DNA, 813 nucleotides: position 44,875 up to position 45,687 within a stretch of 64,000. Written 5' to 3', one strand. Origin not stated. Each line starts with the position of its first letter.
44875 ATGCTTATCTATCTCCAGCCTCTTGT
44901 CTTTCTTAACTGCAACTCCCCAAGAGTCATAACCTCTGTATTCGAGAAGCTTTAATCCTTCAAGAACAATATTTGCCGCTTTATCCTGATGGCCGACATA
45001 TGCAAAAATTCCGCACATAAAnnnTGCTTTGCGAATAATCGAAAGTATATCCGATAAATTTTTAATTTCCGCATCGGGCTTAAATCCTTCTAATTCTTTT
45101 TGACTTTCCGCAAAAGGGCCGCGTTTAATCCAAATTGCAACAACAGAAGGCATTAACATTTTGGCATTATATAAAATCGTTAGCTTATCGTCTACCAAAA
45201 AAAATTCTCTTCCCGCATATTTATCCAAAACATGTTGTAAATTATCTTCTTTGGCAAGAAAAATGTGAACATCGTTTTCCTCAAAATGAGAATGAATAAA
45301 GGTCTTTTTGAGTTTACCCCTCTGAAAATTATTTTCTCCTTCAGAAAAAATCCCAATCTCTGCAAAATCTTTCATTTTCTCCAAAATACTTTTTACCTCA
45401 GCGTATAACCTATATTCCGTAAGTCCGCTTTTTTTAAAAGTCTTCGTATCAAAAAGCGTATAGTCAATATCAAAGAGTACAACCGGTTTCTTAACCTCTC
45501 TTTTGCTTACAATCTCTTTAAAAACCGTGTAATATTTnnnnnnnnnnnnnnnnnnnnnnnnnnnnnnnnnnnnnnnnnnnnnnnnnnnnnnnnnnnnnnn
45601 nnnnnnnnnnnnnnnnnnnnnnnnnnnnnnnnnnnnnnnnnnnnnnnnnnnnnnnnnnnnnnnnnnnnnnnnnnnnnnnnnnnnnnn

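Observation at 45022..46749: GlmU-like nucleotidyltransferase/acetyltransferase carrying an extra C-terminal HAD domain, embedded with glmS and murA inside the dcw cluster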

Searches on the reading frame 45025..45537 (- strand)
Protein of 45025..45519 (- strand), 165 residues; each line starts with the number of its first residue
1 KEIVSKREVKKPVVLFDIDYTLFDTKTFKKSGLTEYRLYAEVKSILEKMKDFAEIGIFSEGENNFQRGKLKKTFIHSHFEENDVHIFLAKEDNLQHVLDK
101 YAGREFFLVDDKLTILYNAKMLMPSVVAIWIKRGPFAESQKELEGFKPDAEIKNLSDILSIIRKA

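Call 6: search_protein_families(library=pfam, proteins=[window:45025-45519:-], max_evalue=10)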
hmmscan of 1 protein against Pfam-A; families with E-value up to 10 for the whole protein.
seq(165 aa): 5 families
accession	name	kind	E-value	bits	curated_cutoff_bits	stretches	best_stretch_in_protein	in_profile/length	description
PF13419.12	HAD_2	-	0.014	16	23.8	1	34-80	75-123/178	Haloacid dehalogenase-like hydrolase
PF08645.17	PNK3P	-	0.036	14.2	22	1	13-69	2-62/161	Polynucleotide kinase 3 phosphatase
PF03031.24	NIF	-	0.047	13.8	21.8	1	13-72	2-73/160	NLI interacting factor-like phosphatase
PF13107.11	DUF3964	-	0.055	14.3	27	1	6-73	15-87/109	Protein of unknown function (DUF3964)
PF03767.20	Acid_phosphat_B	-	0.13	12.1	27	1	9-40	75-106/230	HAD superfamily, subfamily IIIB (Acid phosphatase)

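Call 7: search_protein_families(library=ncbifam, proteins=[window:45025-45519:-], max_evalue=1)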
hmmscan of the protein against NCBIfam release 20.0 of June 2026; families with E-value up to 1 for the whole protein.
seq(165 aa): 8 families
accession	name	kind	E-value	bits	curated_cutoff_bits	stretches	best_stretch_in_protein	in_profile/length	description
TIGR02253.1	CTE7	subfamily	4.1e-06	26.7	169.75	1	37-81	94-139/221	TIGR02253 family HAD-type hydrolase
TIGR01681.1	HAD-SF-IIIC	subfamily_domain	6.8e-05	23.7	35.75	1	13-112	2-121/132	HAD-IIIC family phosphatase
TIGR02254.1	YjjG_YfnB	equivalog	0.00097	18.7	159.9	1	13-72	3-60/223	YjjG family noncanonical pyrimidine nucleotidase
TIGR02245.1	HAD_IIID1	hypoth_equivalog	0.0015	18.1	192.25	1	3-72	14-80/195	HAD-IIID family hydrolase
NF006976.0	PRK09449.1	equivalog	0.0025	17.4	183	1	41-81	99-139/225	pyrimidine 5'-nucleotidase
TIGR01662.1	HAD-SF-IIIA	subfamily_domain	0.011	15.8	44.6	1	13-87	2-79/141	HAD-IIIA family hydrolase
TIGR01664.1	DNA-3'-Pase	equivalog_domain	0.016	15.1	107.65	1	11-69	14-74/167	DNA 3'-phosphatase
NF009804.0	PRK13288.1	equivalog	0.11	12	218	0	139-164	187-212/215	pyrophosphatase PpaX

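Call 15: find_homologous_proteins(query=window:45025-45519:-, max_evalue=0.001)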
Query seq(165 aa) (165 aa): 321 proteins with E <= 0.001 among 366 candidates; the best 120 are listed.
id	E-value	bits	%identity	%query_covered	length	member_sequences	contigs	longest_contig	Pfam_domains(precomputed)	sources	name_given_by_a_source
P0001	1.9e-53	199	60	93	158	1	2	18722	-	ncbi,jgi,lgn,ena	-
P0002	8.6e-52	193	60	94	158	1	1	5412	-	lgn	-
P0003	1.1e-51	193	59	93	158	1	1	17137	-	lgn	-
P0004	2.9e-51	192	58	93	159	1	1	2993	-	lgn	-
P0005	3.5e-51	191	59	94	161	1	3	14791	-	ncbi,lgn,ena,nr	ncbi:MAG: hypothetical protein M1277_00460 [Patescibacteria group bacterium]|nr:hypothetical protein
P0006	4.7e-51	191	56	93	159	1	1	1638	-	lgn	-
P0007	7.4e-51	190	57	95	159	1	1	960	-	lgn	-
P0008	1.8e-50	189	56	93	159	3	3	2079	-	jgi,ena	-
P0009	2.1e-50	189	61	90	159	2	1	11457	-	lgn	-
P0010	2.8e-50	188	55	99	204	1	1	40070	-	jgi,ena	-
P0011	3.0e-50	188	57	93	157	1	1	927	-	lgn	-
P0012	4.0e-50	188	56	93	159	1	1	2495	-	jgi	jgi:FMN phosphatase YigB (HAD superfamily)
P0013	6.1e-50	187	57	92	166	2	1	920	-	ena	-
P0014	8.4e-50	187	59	92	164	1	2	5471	-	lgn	-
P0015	1.4e-49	186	58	94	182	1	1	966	-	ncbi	-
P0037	1.8e-47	179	55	93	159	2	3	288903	-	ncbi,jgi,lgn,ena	-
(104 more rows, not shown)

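Call 17: find_encoding_contigs(protein=P0001, flank=6000, max_places=3)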
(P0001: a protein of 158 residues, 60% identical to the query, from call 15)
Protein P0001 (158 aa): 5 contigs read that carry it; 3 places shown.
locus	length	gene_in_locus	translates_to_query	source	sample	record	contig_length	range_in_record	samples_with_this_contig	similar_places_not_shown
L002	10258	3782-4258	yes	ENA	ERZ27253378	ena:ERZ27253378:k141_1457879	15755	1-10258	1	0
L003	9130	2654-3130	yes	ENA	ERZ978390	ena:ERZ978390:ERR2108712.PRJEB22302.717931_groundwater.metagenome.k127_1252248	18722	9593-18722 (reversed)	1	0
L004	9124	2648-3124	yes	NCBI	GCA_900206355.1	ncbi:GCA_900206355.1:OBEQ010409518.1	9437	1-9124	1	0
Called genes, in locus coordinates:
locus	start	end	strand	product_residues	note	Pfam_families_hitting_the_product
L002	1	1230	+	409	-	?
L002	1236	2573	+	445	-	PF00275:EPSP_synthase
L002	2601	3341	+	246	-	PF00483:NTP_transferase, PF01128:IspD, PF12804:NTP_transf_3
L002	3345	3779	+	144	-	PF00583:Acetyltransf_1, PF13673:Acetyltransf_10, PF13508:Acetyltransf_7, PF14542:Acetyltransf_CG (weak), PF08445:FR47 (weak)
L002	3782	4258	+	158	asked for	-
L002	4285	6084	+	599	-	PF13230:GATase_4, PF13522:GATase_6, PF13537:GATase_7, PF01380:SIS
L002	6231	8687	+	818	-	-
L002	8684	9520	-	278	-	-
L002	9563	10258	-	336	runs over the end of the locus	-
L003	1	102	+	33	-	?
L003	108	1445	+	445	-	PF00275:EPSP_synthase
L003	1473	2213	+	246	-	PF00483:NTP_transferase, PF01128:IspD, PF12804:NTP_transf_3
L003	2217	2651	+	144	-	PF00583:Acetyltransf_1, PF13673:Acetyltransf_10, PF13508:Acetyltransf_7, PF14542:Acetyltransf_CG (weak), PF08445:FR47 (weak)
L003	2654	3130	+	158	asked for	-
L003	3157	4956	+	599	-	PF13230:GATase_4, PF13522:GATase_6, PF13537:GATase_7, PF01380:SIS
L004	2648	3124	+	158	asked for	-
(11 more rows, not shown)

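Call 18: find_encoding_contigs(protein=P0037, flank=6000, max_places=3)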
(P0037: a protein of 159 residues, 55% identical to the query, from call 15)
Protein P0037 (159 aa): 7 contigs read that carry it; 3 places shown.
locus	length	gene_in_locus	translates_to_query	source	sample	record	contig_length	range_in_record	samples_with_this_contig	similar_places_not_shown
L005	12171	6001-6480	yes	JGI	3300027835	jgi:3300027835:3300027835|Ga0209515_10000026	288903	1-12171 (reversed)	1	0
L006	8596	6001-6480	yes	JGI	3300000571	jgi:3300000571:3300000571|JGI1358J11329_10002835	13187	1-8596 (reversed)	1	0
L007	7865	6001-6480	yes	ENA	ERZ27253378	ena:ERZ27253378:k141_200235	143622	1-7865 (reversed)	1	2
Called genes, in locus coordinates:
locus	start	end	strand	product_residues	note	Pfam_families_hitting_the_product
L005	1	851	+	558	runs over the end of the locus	PF03717:PBP_dimer, PF00905:Transpeptidase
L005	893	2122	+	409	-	PF08245:Mur_ligase_M, PF02875:Mur_ligase_C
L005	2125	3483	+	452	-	PF01225:Mur_ligase, PF08245:Mur_ligase_M, PF02875:Mur_ligase_C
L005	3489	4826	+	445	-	PF00275:EPSP_synthase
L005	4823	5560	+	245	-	PF00483:NTP_transferase, PF01128:IspD, PF12804:NTP_transf_3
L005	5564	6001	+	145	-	PF13673:Acetyltransf_10, PF13527:Acetyltransf_9 (weak), PF00583:Acetyltransf_1, PF13508:Acetyltransf_7, PF14542:Acetyltransf_CG (weak), PF08445:FR47 (weak)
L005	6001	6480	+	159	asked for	-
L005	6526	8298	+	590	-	PF13230:GATase_4 (weak), PF13522:GATase_6, PF13537:GATase_7, PF01380:SIS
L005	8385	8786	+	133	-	-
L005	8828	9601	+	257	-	-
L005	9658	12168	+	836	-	PF06028:DUF915 (faint), PF07819:PGAP1, PF02450:LCAT, PF01674:Lipase_2 (weak), PF02089:Palm_thioest (weak), PF05057:DUF676 (weak), PF24096:DUF7379 (weak)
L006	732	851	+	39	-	-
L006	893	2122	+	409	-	PF08245:Mur_ligase_M, PF02875:Mur_ligase_C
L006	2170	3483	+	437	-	PF01225:Mur_ligase, PF08245:Mur_ligase_M, PF02875:Mur_ligase_C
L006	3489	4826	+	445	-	PF00275:EPSP_synthase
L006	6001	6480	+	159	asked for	-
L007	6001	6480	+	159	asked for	-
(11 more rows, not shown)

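Call 26: search_solved_structures(query=A1, max_evalue=10, show_alignments=3)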
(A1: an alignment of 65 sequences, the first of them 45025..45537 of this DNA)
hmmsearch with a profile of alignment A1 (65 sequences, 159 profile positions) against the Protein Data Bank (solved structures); distinct sequences matched with E-value up to 10: 25.
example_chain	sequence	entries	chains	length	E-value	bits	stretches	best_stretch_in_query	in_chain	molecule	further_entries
2p11_A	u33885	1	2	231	3e-13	53.3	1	30-153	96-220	Hypothetical protein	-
2hoq_A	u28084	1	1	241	1.6e-06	31.4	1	36-157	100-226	Putative HAD-hydrolase PH1655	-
4knw_A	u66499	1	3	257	3.7e-05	27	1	21-74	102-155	N-acylneuraminate-9-phosphatase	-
4knv_A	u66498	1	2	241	4.2e-05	26.8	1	21-74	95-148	N-acylneuraminate-9-phosphatase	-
2w4m_A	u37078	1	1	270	4.3e-05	26.8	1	21-74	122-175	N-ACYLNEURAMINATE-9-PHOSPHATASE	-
2gfh_A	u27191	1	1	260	0.00013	25.2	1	21-74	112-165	haloacid dehalogenase-like hydrolase domain containing 4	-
3qnm_A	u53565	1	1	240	0.0012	22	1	34-74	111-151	Haloacid dehalogenase-like hydrolase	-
1x42_A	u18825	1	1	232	0.021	18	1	30-74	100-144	hypothetical protein PH0459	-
4ygq_A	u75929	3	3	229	0.035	17.3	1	25-73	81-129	Hydrolase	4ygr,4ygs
3vay_A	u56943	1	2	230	0.073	16.3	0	28-61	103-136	HAD-superfamily hydrolase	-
9eqd_A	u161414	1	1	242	0.13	15.5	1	30-74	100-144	CT1.5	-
3ddh_A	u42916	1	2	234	0.13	15.4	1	34-85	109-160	Putative haloacid dehalogenase-like family hydrolase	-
3u26_A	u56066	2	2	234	0.37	14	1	30-74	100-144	PF00702 domain protein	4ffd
9uhd_A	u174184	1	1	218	0.37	14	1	50-118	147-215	CBY1-interacting BAR domain-containing protein 1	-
6q7n_A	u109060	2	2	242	0.41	13.8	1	30-74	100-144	BH32 | OE1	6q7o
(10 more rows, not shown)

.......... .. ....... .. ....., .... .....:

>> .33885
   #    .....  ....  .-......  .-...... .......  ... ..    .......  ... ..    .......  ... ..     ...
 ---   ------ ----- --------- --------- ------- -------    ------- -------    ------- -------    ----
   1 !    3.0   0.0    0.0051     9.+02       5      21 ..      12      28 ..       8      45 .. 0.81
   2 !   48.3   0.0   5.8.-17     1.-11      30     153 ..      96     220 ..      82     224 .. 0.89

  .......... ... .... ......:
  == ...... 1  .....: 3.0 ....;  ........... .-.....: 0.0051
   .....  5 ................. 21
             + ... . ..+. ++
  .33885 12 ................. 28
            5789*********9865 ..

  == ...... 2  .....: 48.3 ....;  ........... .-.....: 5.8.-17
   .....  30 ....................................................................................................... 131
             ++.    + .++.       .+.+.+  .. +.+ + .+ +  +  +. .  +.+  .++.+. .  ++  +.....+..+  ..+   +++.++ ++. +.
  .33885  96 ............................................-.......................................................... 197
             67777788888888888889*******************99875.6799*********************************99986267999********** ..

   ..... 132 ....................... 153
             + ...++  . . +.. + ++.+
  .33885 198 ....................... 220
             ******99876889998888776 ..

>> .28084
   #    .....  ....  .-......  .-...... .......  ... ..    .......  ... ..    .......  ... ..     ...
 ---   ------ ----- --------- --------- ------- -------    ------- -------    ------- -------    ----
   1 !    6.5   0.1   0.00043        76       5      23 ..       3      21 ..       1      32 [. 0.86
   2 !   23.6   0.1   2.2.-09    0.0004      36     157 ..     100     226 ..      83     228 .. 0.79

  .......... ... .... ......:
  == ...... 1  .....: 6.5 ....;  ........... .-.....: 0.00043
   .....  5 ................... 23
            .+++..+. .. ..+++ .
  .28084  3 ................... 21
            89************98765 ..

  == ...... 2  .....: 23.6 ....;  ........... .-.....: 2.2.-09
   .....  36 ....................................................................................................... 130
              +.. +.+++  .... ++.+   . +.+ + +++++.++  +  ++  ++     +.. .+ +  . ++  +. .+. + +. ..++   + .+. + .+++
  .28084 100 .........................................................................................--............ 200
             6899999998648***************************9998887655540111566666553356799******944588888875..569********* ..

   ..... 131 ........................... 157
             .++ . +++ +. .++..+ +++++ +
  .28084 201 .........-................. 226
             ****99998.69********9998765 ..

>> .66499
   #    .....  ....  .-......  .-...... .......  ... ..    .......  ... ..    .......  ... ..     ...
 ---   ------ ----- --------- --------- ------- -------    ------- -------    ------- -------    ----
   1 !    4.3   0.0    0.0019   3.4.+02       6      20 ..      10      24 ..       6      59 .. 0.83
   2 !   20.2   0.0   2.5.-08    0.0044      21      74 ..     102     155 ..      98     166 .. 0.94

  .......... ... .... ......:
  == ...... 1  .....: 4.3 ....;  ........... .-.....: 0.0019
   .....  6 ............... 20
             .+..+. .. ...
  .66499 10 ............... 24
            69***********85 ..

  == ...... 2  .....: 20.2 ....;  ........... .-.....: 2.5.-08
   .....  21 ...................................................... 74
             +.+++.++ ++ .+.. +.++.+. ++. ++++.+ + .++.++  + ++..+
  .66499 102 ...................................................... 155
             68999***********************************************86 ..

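Call 28: predict_structure(alignment_id=A1)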
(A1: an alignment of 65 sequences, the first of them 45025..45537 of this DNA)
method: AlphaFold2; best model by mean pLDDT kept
length: 171 residues; sequences in the alignment: 65
mean_pLDDT: 92.0   pTM: 0.86
mean pLDDT of the five models: 92.0, 91.8, 91.3, 90.9, 89.1
residues with pLDDT >= 90: 145; 70-90: 13; 50-70: 9; < 50: 4
segments of 3 or more residues with pLDDT < 50: 6-8
pLDDT, mean of each block of 10 residues (from residue 1): 52 80 96 94 97 97 97 96 97 96 97 97 98 95 85 96 95 80
secondary structure, 60 per line:
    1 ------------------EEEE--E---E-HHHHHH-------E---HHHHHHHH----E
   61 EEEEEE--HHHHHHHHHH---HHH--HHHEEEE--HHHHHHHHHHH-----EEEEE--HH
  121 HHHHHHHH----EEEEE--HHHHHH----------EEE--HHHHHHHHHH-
elements in order: E19-22 H31-36 H48-55 E60-66 H69-78 E90-93 H96-106 E112-116 H119-128 E133-137 H140-145 E156-158 H161-170

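Call 31: fold_search(model_id=the predicted structure, library=pdb)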
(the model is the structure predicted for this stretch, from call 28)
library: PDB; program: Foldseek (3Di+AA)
matches with E <= 10: 1562; with E <= 0.001: 102
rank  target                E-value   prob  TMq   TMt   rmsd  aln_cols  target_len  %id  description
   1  2p11_A                1.3e-09  1.00  0.75  0.60   3.6       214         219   20  CRYSTAL STRUCTURE OF A PUTATIVE HALOACID DEHALOGENASE-LIKE HYDROLASE (BXE_B1342) FROM BURKHOLDERIA XENOVORANS LB400 AT (released 2007-03-20)
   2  2p11_B                4.5e-09  1.00  0.70  0.57   5.3       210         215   21  CRYSTAL STRUCTURE OF A PUTATIVE HALOACID DEHALOGENASE-LIKE HYDROLASE (BXE_B1342) FROM BURKHOLDERIA XENOVORANS LB400 AT (released 2007-03-20)
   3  2hoq                  2.8e-08  1.00  0.68  0.50   5.5       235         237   16  Crystal structure of the probable haloacid dehalogenase (PH1655) from pyrococcus horikoshii OT3 (released 2007-07-17)
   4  3i76_C                1.9e-07  1.00  0.70  0.54   6.4       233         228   11  The crystal structure of the orthorhombic form of the putative HAD-hydrolase YfnB from Bacillus subtilis bound to magn (released 2009-07-21)
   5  3ed5                  5.9e-07  1.00  0.69  0.52   5.6       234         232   11  The crystal structure of YfnB from Bacillus subtilis subsp. subtilis str. 168 (released 2008-09-16)
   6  2w11_B                1.3e-06  1.00  0.68  0.58   4.6       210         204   18  Structure of the L-2-haloacid dehalogenase from Sulfolobus tokodaii (released 2008-12-09)
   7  2nyv                  1.3e-06  1.00  0.66  0.53   5.1       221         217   16  X-ray crystal structure of a phosphoglycolate phosphatase from Aquifex aeolicus (released 2006-12-05)
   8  2gfh                  1.3e-06  1.00  0.63  0.45   6.7       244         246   14  Crystal structure of a n-acetylneuraminic acid phosphatase (nanp) from mus musculus at 1.90 A resolution (released 2006-04-18)
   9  3i76_B                1.7e-06  1.00  0.70  0.53   6.2       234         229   12  The crystal structure of the orthorhombic form of the putative HAD-hydrolase YfnB from Bacillus subtilis bound to magn (released 2009-07-21)
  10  2ah5                  1.8e-06  1.00  0.68  0.56   5.3       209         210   16  Hydrolase, haloacid dehalogenase-like family protein SP0104 from Streptococcus pneumoniae (released 2005-09-27)
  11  3m9l                  3.1e-06  1.00  0.60  0.52   6.2       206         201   12  Crystal structure of probable had family hydrolase from pseudomonas fluorescens pf-5 (released 2010-04-07)
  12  3ddh_A                4.0e-06  1.00  0.69  0.53   6.2       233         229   15  The structure of a putative haloacid dehalogenase-like family hydrolase from Bacteroides thetaiotaomicron VPI-5482 (released 2008-09-30)
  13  4knw_A                4.0e-06  1.00  0.65  0.48   6.6       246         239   11  The crystal structure of human HDHD4 IN COMPLEX WITH MAGNESIUM AND THE PHOSPHATE MIMETIC VANADATE (released 2013-06-26)
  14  2w4m                  4.8e-06  1.00  0.65  0.46   5.9       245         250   11  The Crystal Structure of human N-acetylneuraminic acid phosphatase, NANP (released 2008-12-23)
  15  2yy6_A                5.1e-06  1.00  0.67  0.56   4.8       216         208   15  Crystal Structure of the phosphoglycolate phosphatase from Aquifex aeolicus VF5 (released 2007-10-30)
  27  3e58_B                1.5e-05  1.00  0.67  0.56   4.0       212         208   14  Crystal structure of putative beta-phosphoglucomutase from Streptococcus thermophilus (released 2008-08-26)
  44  3e58_A                5.0e-05  1.00  0.64  0.53   5.4       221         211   13  Crystal structure of putative beta-phosphoglucomutase from Streptococcus thermophilus (released 2008-08-26)
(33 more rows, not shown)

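Call 45: search_protein_representatives(alignment_id=A1)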
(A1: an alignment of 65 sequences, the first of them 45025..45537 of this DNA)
Query: 65 sequences, 159 profile positions. Proteins with E-value up to 0.001 (for the whole library): 1723; up to 1e-10: 517; up to 1e-30: 114. The best 150 are listed.
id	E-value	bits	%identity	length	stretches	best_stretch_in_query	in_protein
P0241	2.8e-66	238.7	-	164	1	2-158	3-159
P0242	7.4e-58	211.3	-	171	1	2-157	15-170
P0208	5.5e-57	208.5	-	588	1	3-157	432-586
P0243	3.0e-56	206.0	-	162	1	4-157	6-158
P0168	5.3e-56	205.3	-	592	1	3-157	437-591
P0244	1.4e-55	203.9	-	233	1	2-157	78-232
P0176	3.5e-54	199.4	-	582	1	2-154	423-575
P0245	1.7e-53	197.2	-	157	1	1-155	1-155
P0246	1.8e-53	197.1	-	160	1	2-155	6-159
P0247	3.9e-53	196.0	-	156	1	1-157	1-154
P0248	2.3e-52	193.4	-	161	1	3-155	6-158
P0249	4.1e-52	192.6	-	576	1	3-157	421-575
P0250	6.4e-52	192.0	-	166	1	2-156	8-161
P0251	5.5e-51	189.0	-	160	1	3-158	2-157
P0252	7.6e-51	188.5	-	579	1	4-157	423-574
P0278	4.8e-43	163.2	-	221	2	30-158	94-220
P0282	1.1e-42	162.0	-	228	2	21-157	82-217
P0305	1.5e-36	142.0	-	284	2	23-153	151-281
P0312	3.1e-35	137.8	-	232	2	23-156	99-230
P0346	3.5e-31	124.6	-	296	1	46-157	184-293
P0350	7.4e-31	123.5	-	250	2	20-156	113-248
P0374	5.1e-28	114.3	-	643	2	20-157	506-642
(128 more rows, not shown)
